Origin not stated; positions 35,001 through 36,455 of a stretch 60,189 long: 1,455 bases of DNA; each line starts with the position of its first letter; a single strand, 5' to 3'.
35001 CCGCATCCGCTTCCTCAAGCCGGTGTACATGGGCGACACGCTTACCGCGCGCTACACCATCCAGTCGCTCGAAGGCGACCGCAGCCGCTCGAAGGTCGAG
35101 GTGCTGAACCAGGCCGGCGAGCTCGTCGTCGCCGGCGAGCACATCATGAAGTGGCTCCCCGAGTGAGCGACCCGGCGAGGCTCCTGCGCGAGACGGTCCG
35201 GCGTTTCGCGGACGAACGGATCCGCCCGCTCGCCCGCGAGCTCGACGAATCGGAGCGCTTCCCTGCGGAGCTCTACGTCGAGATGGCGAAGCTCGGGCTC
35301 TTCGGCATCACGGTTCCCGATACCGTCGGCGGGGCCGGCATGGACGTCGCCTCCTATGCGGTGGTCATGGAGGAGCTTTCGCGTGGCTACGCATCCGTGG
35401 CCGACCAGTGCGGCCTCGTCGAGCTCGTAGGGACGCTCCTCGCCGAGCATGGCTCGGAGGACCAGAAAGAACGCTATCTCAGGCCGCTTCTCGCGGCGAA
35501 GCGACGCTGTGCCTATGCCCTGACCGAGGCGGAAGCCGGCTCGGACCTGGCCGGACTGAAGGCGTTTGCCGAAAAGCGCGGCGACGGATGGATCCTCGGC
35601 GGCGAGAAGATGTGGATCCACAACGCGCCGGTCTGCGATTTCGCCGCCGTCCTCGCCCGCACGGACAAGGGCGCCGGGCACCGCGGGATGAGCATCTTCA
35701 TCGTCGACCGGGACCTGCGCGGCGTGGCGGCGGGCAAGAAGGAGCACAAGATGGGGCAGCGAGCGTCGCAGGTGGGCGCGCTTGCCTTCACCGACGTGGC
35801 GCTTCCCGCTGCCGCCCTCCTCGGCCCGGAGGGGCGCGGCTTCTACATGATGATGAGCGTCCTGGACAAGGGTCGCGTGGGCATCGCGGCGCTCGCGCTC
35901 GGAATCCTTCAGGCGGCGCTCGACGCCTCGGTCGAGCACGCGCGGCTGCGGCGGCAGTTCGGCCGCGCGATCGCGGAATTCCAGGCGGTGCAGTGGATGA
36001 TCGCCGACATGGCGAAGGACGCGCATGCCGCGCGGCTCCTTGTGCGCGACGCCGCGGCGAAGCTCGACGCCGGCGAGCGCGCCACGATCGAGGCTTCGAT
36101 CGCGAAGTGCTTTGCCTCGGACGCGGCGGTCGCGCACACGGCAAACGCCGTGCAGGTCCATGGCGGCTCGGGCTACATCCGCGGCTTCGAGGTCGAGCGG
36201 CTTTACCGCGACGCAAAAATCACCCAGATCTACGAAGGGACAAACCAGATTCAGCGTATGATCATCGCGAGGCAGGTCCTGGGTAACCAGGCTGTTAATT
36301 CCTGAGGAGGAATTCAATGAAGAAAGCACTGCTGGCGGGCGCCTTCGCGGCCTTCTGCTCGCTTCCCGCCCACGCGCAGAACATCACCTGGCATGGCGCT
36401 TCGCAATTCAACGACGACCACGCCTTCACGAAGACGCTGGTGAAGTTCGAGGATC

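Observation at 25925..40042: TetR-gated 14-gene locus joining a sugar-type module to a CoA-thioester module and a TRAP importer: candidate uncharacterised catabolic pathway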

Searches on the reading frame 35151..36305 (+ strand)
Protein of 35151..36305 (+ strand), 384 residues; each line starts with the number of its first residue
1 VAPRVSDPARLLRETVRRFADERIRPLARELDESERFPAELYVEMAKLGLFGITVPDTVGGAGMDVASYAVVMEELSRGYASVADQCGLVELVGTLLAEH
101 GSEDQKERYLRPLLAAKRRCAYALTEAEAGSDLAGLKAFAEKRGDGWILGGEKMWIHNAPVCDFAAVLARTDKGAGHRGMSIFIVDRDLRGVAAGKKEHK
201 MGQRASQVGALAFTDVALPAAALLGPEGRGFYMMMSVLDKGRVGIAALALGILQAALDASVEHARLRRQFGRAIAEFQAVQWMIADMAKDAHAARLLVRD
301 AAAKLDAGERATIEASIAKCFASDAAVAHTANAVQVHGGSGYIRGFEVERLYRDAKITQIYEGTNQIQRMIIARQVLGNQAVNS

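Call 6: search_protein_families(library=pfam, proteins=[window:35151-36305:+], max_evalue=0.01)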
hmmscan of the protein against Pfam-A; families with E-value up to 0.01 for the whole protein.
window:35151-36305:+ (384 aa): 5 families
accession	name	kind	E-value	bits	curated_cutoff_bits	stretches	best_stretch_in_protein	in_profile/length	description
PF00441.29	Acyl-CoA_dh_1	-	2.4e-49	167.8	22.4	1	228-377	1-150/150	Acyl-CoA dehydrogenase, C-terminal domain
PF02771.21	Acyl-CoA_dh_N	-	4.3e-32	111.3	22.9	1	9-115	4-111/113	Acyl-CoA dehydrogenase, N-terminal domain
PF02770.24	Acyl-CoA_dh_M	-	8.3e-25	87.2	33.3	1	121-216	1-97/97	Acyl-CoA dehydrogenase, middle domain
PF08028.16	Acyl-CoA_dh_2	-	3e-21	76.5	22.7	1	244-365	2-133/134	Acyl-CoA dehydrogenase, C-terminal domain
PF22924.1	ACOX_C_alpha1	-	3.5e-06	27.4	27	1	263-375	55-167/169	Acyl-CoA oxidase, C-alpha1 domain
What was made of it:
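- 35163..36305 (+): g11 acyl-CoA dehydrogenase, butyryl-CoA-DH-like, with the catalytic Glu in IYEGT. Three ACAD domains (call 6).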

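Call 8: search_protein_families(library=ncbifam, proteins=[window:35151-36305:+], max_evalue=0.00001)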
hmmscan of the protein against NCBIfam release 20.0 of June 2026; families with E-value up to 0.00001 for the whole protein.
window:35151-36305:+ (384 aa): 22 families
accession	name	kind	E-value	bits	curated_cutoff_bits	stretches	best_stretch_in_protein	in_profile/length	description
NF042972.1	AcrlCoAredClosAcrC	equivalog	2.1e-110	369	640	1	5-377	5-377/378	acryloyl-CoA reductase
NF043006.1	CyhCrbnylCoADH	equivalog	5.1e-93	312.1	650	1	9-379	8-378/380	cyclohexane-1-carbonyl-CoA dehydrogenase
NF045552.1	GlutCoADH_Des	equivalog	5e-79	266.3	470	1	4-381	4-384/387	glutaryl-CoA dehydrogenase Acd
NF058590.1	AcCoDHFadEBacil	equivalog_domain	1.1e-76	258.6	600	1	6-377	22-411/586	acyl-CoA dehydrogenase FadE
NF042439.1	SulpropCoADesulf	equivalog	2.2e-75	253.8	600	1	14-380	2-374/379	3-sulfinopropanoyl-CoA desulfinase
NF045652.1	ProlPCPDhRedW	equivalog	2.9e-75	253.4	650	1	12-375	7-372/376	L-prolyl-[peptidyl-carrier protein] dehydrogenase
NF053553.1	prodigi_MBC_PigA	equivalog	9.9e-68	229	500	1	7-376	7-379/381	prodigiosin MBC biosynthesis dehydrogenase PigA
TIGR03207.1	cyc_hxne_CoA_dh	equivalog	1.3e-64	218.3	575.35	1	11-375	7-370/372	cyclohexanecarboxyl-CoA dehydrogenase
NF008997.0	PRK12341.1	equivalog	2.2e-52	178.4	537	1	7-377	7-377/382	acyl-CoA dehydrogenase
NF052270.1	Staph_DH_FadE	equivalog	3.4e-51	174.2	600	1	15-381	31-398/400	acyl-CoA dehydrogenase FadE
NF002885.1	PRK03354.1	equivalog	1.6e-45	155.8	540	1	12-377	12-374/378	crotonobetainyl-CoA dehydrogenase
NF007000.1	PRK09463.1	subfamily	2.8e-36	125.1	600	1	33-372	70-430/726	acyl-CoA dehydrogenase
TIGR03203.1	pimD_small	equivalog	4.6e-35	121.4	652.7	1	33-352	34-352/378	pimeloyl-CoA dehydrogenase small subunit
NF049984.1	Rv1679_FadE16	equivalog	2.3e-31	109.4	600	1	27-366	15-355/371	Rv1679 family acyl-CoA dehydrogenase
NF009586.0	PRK13026.1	subfamily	1.1e-27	96.7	608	1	31-372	97-465/777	acyl-CoA dehydrogenase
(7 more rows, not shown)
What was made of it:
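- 35163..36305 (+): Best NCBIfam hits are AcrC (369 bits) and cyclohexane-1-carbonyl-CoA DH (312 bits), both below their cut-offs (call 8).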

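Call 77: find_homologous_proteins(query=window:35151-36305:+, max_evalue=1e-60)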
Query window:35151-36305:+ (384 aa): 6561 proteins with E <= 1e-60 among 8000 candidates; the best 120 are listed.
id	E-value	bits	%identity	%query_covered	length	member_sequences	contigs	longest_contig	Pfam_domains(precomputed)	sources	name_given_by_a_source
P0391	4.0e-241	817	100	99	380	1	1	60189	PF02770.25,PF22924.2,PF00441.30,PF08028.17,PF02771.22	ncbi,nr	ncbi:MAG: acyl-CoA dehydrogenase family protein [Betaproteobacteria bacterium]|nr:acyl-CoA dehydroge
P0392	1.6e-240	815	100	99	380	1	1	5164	PF02770.25,PF22924.2,PF00441.30,PF08028.17,PF02771.22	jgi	-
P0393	1.2e-201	688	85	96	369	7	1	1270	PF02770.25,PF22924.2,PF00441.30,PF08028.17,PF02771.22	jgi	jgi:hypothetical protein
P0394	1.1e-195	668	82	96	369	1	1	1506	PF02770.25,PF22924.2,PF00441.30,PF08028.17,PF02771.22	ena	-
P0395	3.1e-195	666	83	96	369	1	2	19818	PF02770.25,PF22924.2,PF00441.30,PF08028.17,PF02771.22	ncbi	-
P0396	6.1e-195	665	84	96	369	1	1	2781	PF02770.25,PF22924.2,PF00441.30,PF08028.17,PF02771.22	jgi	jgi:alkylation response protein AidB-like acyl-CoA dehydrogenase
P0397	1.0e-194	665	83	96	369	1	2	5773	PF02770.25,PF22924.2,PF00441.30,PF08028.17,PF02771.22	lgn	-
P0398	2.8e-194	663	80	98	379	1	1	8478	PF02770.25,PF22924.2,PF00441.30,PF08028.17,PF02771.22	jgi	jgi:hypothetical protein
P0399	2.8e-194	663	83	96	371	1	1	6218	PF02770.25,PF22924.2,PF00441.30,PF08028.17,PF02771.22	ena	-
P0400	2.6e-191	654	83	96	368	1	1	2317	PF02770.25,PF22924.2,PF00441.30,PF08028.17,PF02771.22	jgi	jgi:hypothetical protein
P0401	1.9e-190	651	81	96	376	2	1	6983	PF02770.25,PF22924.2,PF00441.30,PF08028.17,PF02771.22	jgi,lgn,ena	-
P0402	3.6e-190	650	79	98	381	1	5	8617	PF02770.25,PF22924.2,PF00441.30,PF08028.17,PF02771.22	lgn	-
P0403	1.5e-189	648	78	98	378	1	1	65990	PF02770.25,PF22924.2,PF00441.30,PF08028.17,PF02771.22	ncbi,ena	-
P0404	3.1e-189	647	78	98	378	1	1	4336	PF02770.25,PF22924.2,PF00441.30,PF08028.17,PF02771.22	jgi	jgi:alkylation response protein AidB-like acyl-CoA dehydrogenase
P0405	3.5e-189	647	77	98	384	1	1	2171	PF02770.25,PF22924.2,PF00441.30,PF08028.17,PF02771.22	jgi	jgi:alkylation response protein AidB-like acyl-CoA dehydrogenase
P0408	9.6e-189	645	79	98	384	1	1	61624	PF02770.25,PF22924.2,PF00441.30,PF08028.17,PF02771.22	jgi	jgi:hypothetical protein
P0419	6.7e-188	642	78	98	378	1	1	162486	PF02770.25,PF22924.2,PF00441.30,PF08028.17,PF02771.22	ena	-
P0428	2.6e-187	640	78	98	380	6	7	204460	PF02770.25,PF22924.2,PF00441.30,PF08028.17,PF02771.22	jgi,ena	-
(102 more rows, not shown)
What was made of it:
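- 35163..36305 (+): The 380-aa protein on record implies the start at 35163 (call 77).
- Checked: The g10/g11 junction is 4 nt if the ACAD starts at 35163, which is the start implied by the 380-aa protein on record for this contig (call 77).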

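Call 78: find_encoding_contigs(protein=P0395, flank=10000, max_places=2)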
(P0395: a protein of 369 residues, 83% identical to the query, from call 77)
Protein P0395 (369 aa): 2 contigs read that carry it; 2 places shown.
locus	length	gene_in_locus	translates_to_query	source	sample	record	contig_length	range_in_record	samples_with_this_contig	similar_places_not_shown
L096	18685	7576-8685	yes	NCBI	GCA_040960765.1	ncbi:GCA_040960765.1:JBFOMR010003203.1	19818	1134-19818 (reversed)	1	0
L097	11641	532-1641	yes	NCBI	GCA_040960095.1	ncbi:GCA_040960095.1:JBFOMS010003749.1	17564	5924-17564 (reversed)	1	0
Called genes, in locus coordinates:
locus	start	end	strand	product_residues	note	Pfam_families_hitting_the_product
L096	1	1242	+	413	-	?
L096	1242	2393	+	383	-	PF01408:GFO_IDH_MocA, PF02894:GFO_IDH_MocA_C, PF22725:GFO_IDH_MocA_C3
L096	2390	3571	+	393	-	PF06187:DUF993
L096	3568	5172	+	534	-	PF01144:CoA_trans, PF16957:Mal_decarbox_Al (weak)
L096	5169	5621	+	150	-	PF01575:MaoC_dehydratas, PF13452:FAS1_DH_region (weak)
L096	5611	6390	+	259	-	PF00106:adh_short, PF08659:KR, PF13561:adh_short_C2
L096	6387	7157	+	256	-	PF08501:Shikimate_dh_N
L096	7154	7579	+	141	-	PF01575:MaoC_dehydratas, PF13452:FAS1_DH_region (weak), PF03061:4HBT (weak)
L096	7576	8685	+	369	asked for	PF02771:Acyl-CoA_dh_N, PF02770:Acyl-CoA_dh_M, PF00441:Acyl-CoA_dh_1, PF22924:ACOX_C_alpha1 (weak), PF08028:Acyl-CoA_dh_2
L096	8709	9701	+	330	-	PF03480:DctP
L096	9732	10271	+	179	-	PF04290:DctQ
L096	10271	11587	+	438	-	PF06808:DctM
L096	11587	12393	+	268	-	PF01261:AP_endonuc_2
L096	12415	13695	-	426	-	PF06808:DctM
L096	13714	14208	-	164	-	PF04290:DctQ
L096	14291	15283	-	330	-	PF03480:DctP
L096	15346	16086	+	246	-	PF00392:GntR, PF07729:FCD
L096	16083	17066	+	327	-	PF00389:2-Hacid_dh, PF02826:2-Hacid_dh_C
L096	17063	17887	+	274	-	PF01073:3Beta_HSD, PF01370:Epimerase, PF02719:Polysacc_synt_2 (faint), PF04321:RmlD_sub_bind (weak), PF07993:NAD_binding_4 (faint), PF13460:NAD_binding_10 (weak), PF16363:GDP_Man_Dehyd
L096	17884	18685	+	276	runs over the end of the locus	PF04909:Amidohydro_2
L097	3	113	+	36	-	?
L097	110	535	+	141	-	PF01575:MaoC_dehydratas, PF13452:FAS1_DH_region (weak), PF03061:4HBT (weak)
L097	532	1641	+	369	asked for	PF02771:Acyl-CoA_dh_N, PF02770:Acyl-CoA_dh_M, PF00441:Acyl-CoA_dh_1, PF22924:ACOX_C_alpha1 (weak), PF08028:Acyl-CoA_dh_2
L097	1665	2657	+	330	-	PF03480:DctP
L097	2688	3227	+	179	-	PF04290:DctQ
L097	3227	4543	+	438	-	PF06808:DctM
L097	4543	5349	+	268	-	PF01261:AP_endonuc_2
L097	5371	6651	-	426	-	PF06808:DctM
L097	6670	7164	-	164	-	PF04290:DctQ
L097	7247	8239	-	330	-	PF03480:DctP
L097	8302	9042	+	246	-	PF00392:GntR, PF07729:FCD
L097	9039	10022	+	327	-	PF00389:2-Hacid_dh, PF02826:2-Hacid_dh_C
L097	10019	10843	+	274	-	PF01073:3Beta_HSD, PF01370:Epimerase, PF02719:Polysacc_synt_2 (faint), PF04321:RmlD_sub_bind (weak), PF07993:NAD_binding_4 (faint), PF13460:NAD_binding_10 (weak), PF16363:GDP_Man_Dehyd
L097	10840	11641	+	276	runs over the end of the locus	PF04909:Amidohydro_2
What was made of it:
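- The same overlaps are conserved in L096 (call 78).
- Tried and rejected: The claim that the full cassette is rare rests on limited sampling, and it was corrected once L096/L097 were found through the ACAD (call 78).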

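Call 79: find_encoding_contigs(protein=P0403, flank=10000, max_places=1)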
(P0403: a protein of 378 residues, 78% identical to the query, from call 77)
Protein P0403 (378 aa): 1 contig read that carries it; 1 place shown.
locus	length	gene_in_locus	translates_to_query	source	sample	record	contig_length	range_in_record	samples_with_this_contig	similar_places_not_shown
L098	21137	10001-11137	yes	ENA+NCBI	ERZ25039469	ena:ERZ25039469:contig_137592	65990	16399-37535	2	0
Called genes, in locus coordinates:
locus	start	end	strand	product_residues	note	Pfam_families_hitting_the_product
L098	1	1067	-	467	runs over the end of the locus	PF01266:DAO, PF07992:Pyr_redox_2 (faint), PF13450:NAD_binding_8 (weak)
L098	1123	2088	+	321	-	PF02311:AraC_binding (faint), PF07883:Cupin_2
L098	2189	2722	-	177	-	PF09361:Phasin_2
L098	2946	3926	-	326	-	PF00365:PFK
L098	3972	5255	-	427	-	PF06808:DctM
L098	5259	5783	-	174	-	PF04290:DctQ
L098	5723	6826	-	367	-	PF03480:DctP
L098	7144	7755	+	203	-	PF00392:GntR, PF07729:FCD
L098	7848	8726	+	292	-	PF01073:3Beta_HSD, PF01370:Epimerase, PF02719:Polysacc_synt_2 (faint), PF13460:NAD_binding_10 (weak), PF16363:GDP_Man_Dehyd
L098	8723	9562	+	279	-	PF04909:Amidohydro_2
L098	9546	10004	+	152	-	PF01575:MaoC_dehydratas, PF13452:FAS1_DH_region (weak)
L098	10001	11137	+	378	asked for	PF02771:Acyl-CoA_dh_N, PF02770:Acyl-CoA_dh_M, PF00441:Acyl-CoA_dh_1, PF22924:ACOX_C_alpha1 (weak), PF08028:Acyl-CoA_dh_2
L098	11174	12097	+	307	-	PF00106:adh_short, PF08659:KR, PF13561:adh_short_C2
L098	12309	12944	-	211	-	PF08450:SGL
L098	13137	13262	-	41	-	-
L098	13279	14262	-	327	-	PF00389:2-Hacid_dh, PF02826:2-Hacid_dh_C, PF03446:NAD_binding_2 (weak)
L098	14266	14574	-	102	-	PF23544:AtuA_ferredoxin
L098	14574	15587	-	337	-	PF07287:AtuA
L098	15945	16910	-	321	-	PF03401:TctC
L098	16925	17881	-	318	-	PF03401:TctC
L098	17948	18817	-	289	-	PF02668:TauD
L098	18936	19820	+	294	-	PF00126:HTH_1, PF03466:LysR_substrate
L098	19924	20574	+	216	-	PF01738:DLH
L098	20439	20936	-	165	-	-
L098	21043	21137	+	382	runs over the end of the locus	PF00581:Rhodanese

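Call 80: find_encoding_contigs(protein=P0419, flank=9000, max_places=1)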
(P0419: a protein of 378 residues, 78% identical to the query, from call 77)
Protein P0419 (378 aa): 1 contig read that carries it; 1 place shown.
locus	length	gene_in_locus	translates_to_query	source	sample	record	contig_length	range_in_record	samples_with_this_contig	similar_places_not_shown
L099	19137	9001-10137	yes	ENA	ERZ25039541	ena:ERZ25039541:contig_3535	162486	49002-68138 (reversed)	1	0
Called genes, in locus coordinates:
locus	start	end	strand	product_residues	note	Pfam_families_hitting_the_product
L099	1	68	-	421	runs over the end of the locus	PF00070:Pyr_redox (faint), PF01266:DAO, PF01494:FAD_binding_3 (faint), PF07992:Pyr_redox_2 (faint), PF13450:NAD_binding_8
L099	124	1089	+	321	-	PF02311:AraC_binding (faint), PF07883:Cupin_2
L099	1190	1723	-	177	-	PF09361:Phasin_2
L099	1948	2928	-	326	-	PF00365:PFK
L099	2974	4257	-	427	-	PF06808:DctM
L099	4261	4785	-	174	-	PF04290:DctQ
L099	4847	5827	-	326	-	PF03480:DctP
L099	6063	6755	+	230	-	PF00392:GntR, PF07729:FCD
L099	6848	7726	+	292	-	PF01073:3Beta_HSD, PF01370:Epimerase, PF02719:Polysacc_synt_2 (faint), PF13460:NAD_binding_10 (weak), PF16363:GDP_Man_Dehyd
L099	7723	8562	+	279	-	PF04909:Amidohydro_2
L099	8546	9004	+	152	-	PF01575:MaoC_dehydratas, PF13452:FAS1_DH_region (weak)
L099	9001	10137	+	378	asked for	PF02771:Acyl-CoA_dh_N, PF02770:Acyl-CoA_dh_M, PF00441:Acyl-CoA_dh_1, PF22924:ACOX_C_alpha1 (weak), PF08028:Acyl-CoA_dh_2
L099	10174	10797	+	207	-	PF00106:adh_short, PF08659:KR (weak), PF13561:adh_short_C2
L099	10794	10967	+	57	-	PF13561:adh_short_C2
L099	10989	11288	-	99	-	-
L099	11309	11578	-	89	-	PF08450:SGL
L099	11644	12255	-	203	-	PF08450:SGL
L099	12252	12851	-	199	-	PF02826:2-Hacid_dh_C, PF03446:NAD_binding_2 (weak)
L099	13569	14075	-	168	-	PF07287:AtuA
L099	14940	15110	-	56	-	-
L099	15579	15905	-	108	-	PF03401:TctC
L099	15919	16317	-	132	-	PF03401:TctC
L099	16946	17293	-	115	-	PF02668:TauD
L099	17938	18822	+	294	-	PF00126:HTH_1, PF03466:LysR_substrate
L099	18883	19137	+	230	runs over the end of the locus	PF01738:DLH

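Call 81: find_encoding_contigs(protein=P0428, flank=9000, max_places=1)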
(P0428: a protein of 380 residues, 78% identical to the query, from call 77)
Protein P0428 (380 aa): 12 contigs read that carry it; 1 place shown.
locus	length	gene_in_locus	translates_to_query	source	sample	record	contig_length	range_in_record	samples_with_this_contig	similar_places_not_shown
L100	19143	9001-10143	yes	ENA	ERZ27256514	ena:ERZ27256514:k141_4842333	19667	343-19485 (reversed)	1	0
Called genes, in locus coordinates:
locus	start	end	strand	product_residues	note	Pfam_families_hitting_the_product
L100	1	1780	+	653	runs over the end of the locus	?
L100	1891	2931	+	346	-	PF00155:Aminotran_1_2 (weak), PF01212:Beta_elim_lyase, PF01041:DegT_DnrJ_EryC1 (faint)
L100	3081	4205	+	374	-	PF00691:OmpA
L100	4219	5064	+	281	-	PF01936:NYN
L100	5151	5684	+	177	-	PF02627:CMD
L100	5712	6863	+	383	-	PF01408:GFO_IDH_MocA, PF02894:GFO_IDH_MocA_C, PF22725:GFO_IDH_MocA_C3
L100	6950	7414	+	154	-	PF01575:MaoC_dehydratas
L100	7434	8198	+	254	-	PF00106:adh_short, PF08659:KR, PF13561:adh_short_C2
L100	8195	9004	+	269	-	PF08501:Shikimate_dh_N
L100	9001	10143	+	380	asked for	PF02771:Acyl-CoA_dh_N, PF02770:Acyl-CoA_dh_M, PF00441:Acyl-CoA_dh_1, PF22924:ACOX_C_alpha1 (weak), PF08028:Acyl-CoA_dh_2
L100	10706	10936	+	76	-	PF04255:DUF433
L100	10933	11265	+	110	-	PF18480:DUF5615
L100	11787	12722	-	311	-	-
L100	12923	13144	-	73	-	-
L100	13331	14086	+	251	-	PF00072:Response_reg, PF00486:Trans_reg_C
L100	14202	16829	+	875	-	PF00989:PAS, PF08448:PAS_4, PF13188:PAS_8 (weak), PF13426:PAS_9, PF00512:HisKA, PF02518:HATPase_c, PF00072:Response_reg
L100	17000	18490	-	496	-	-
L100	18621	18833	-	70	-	PF10636:hemP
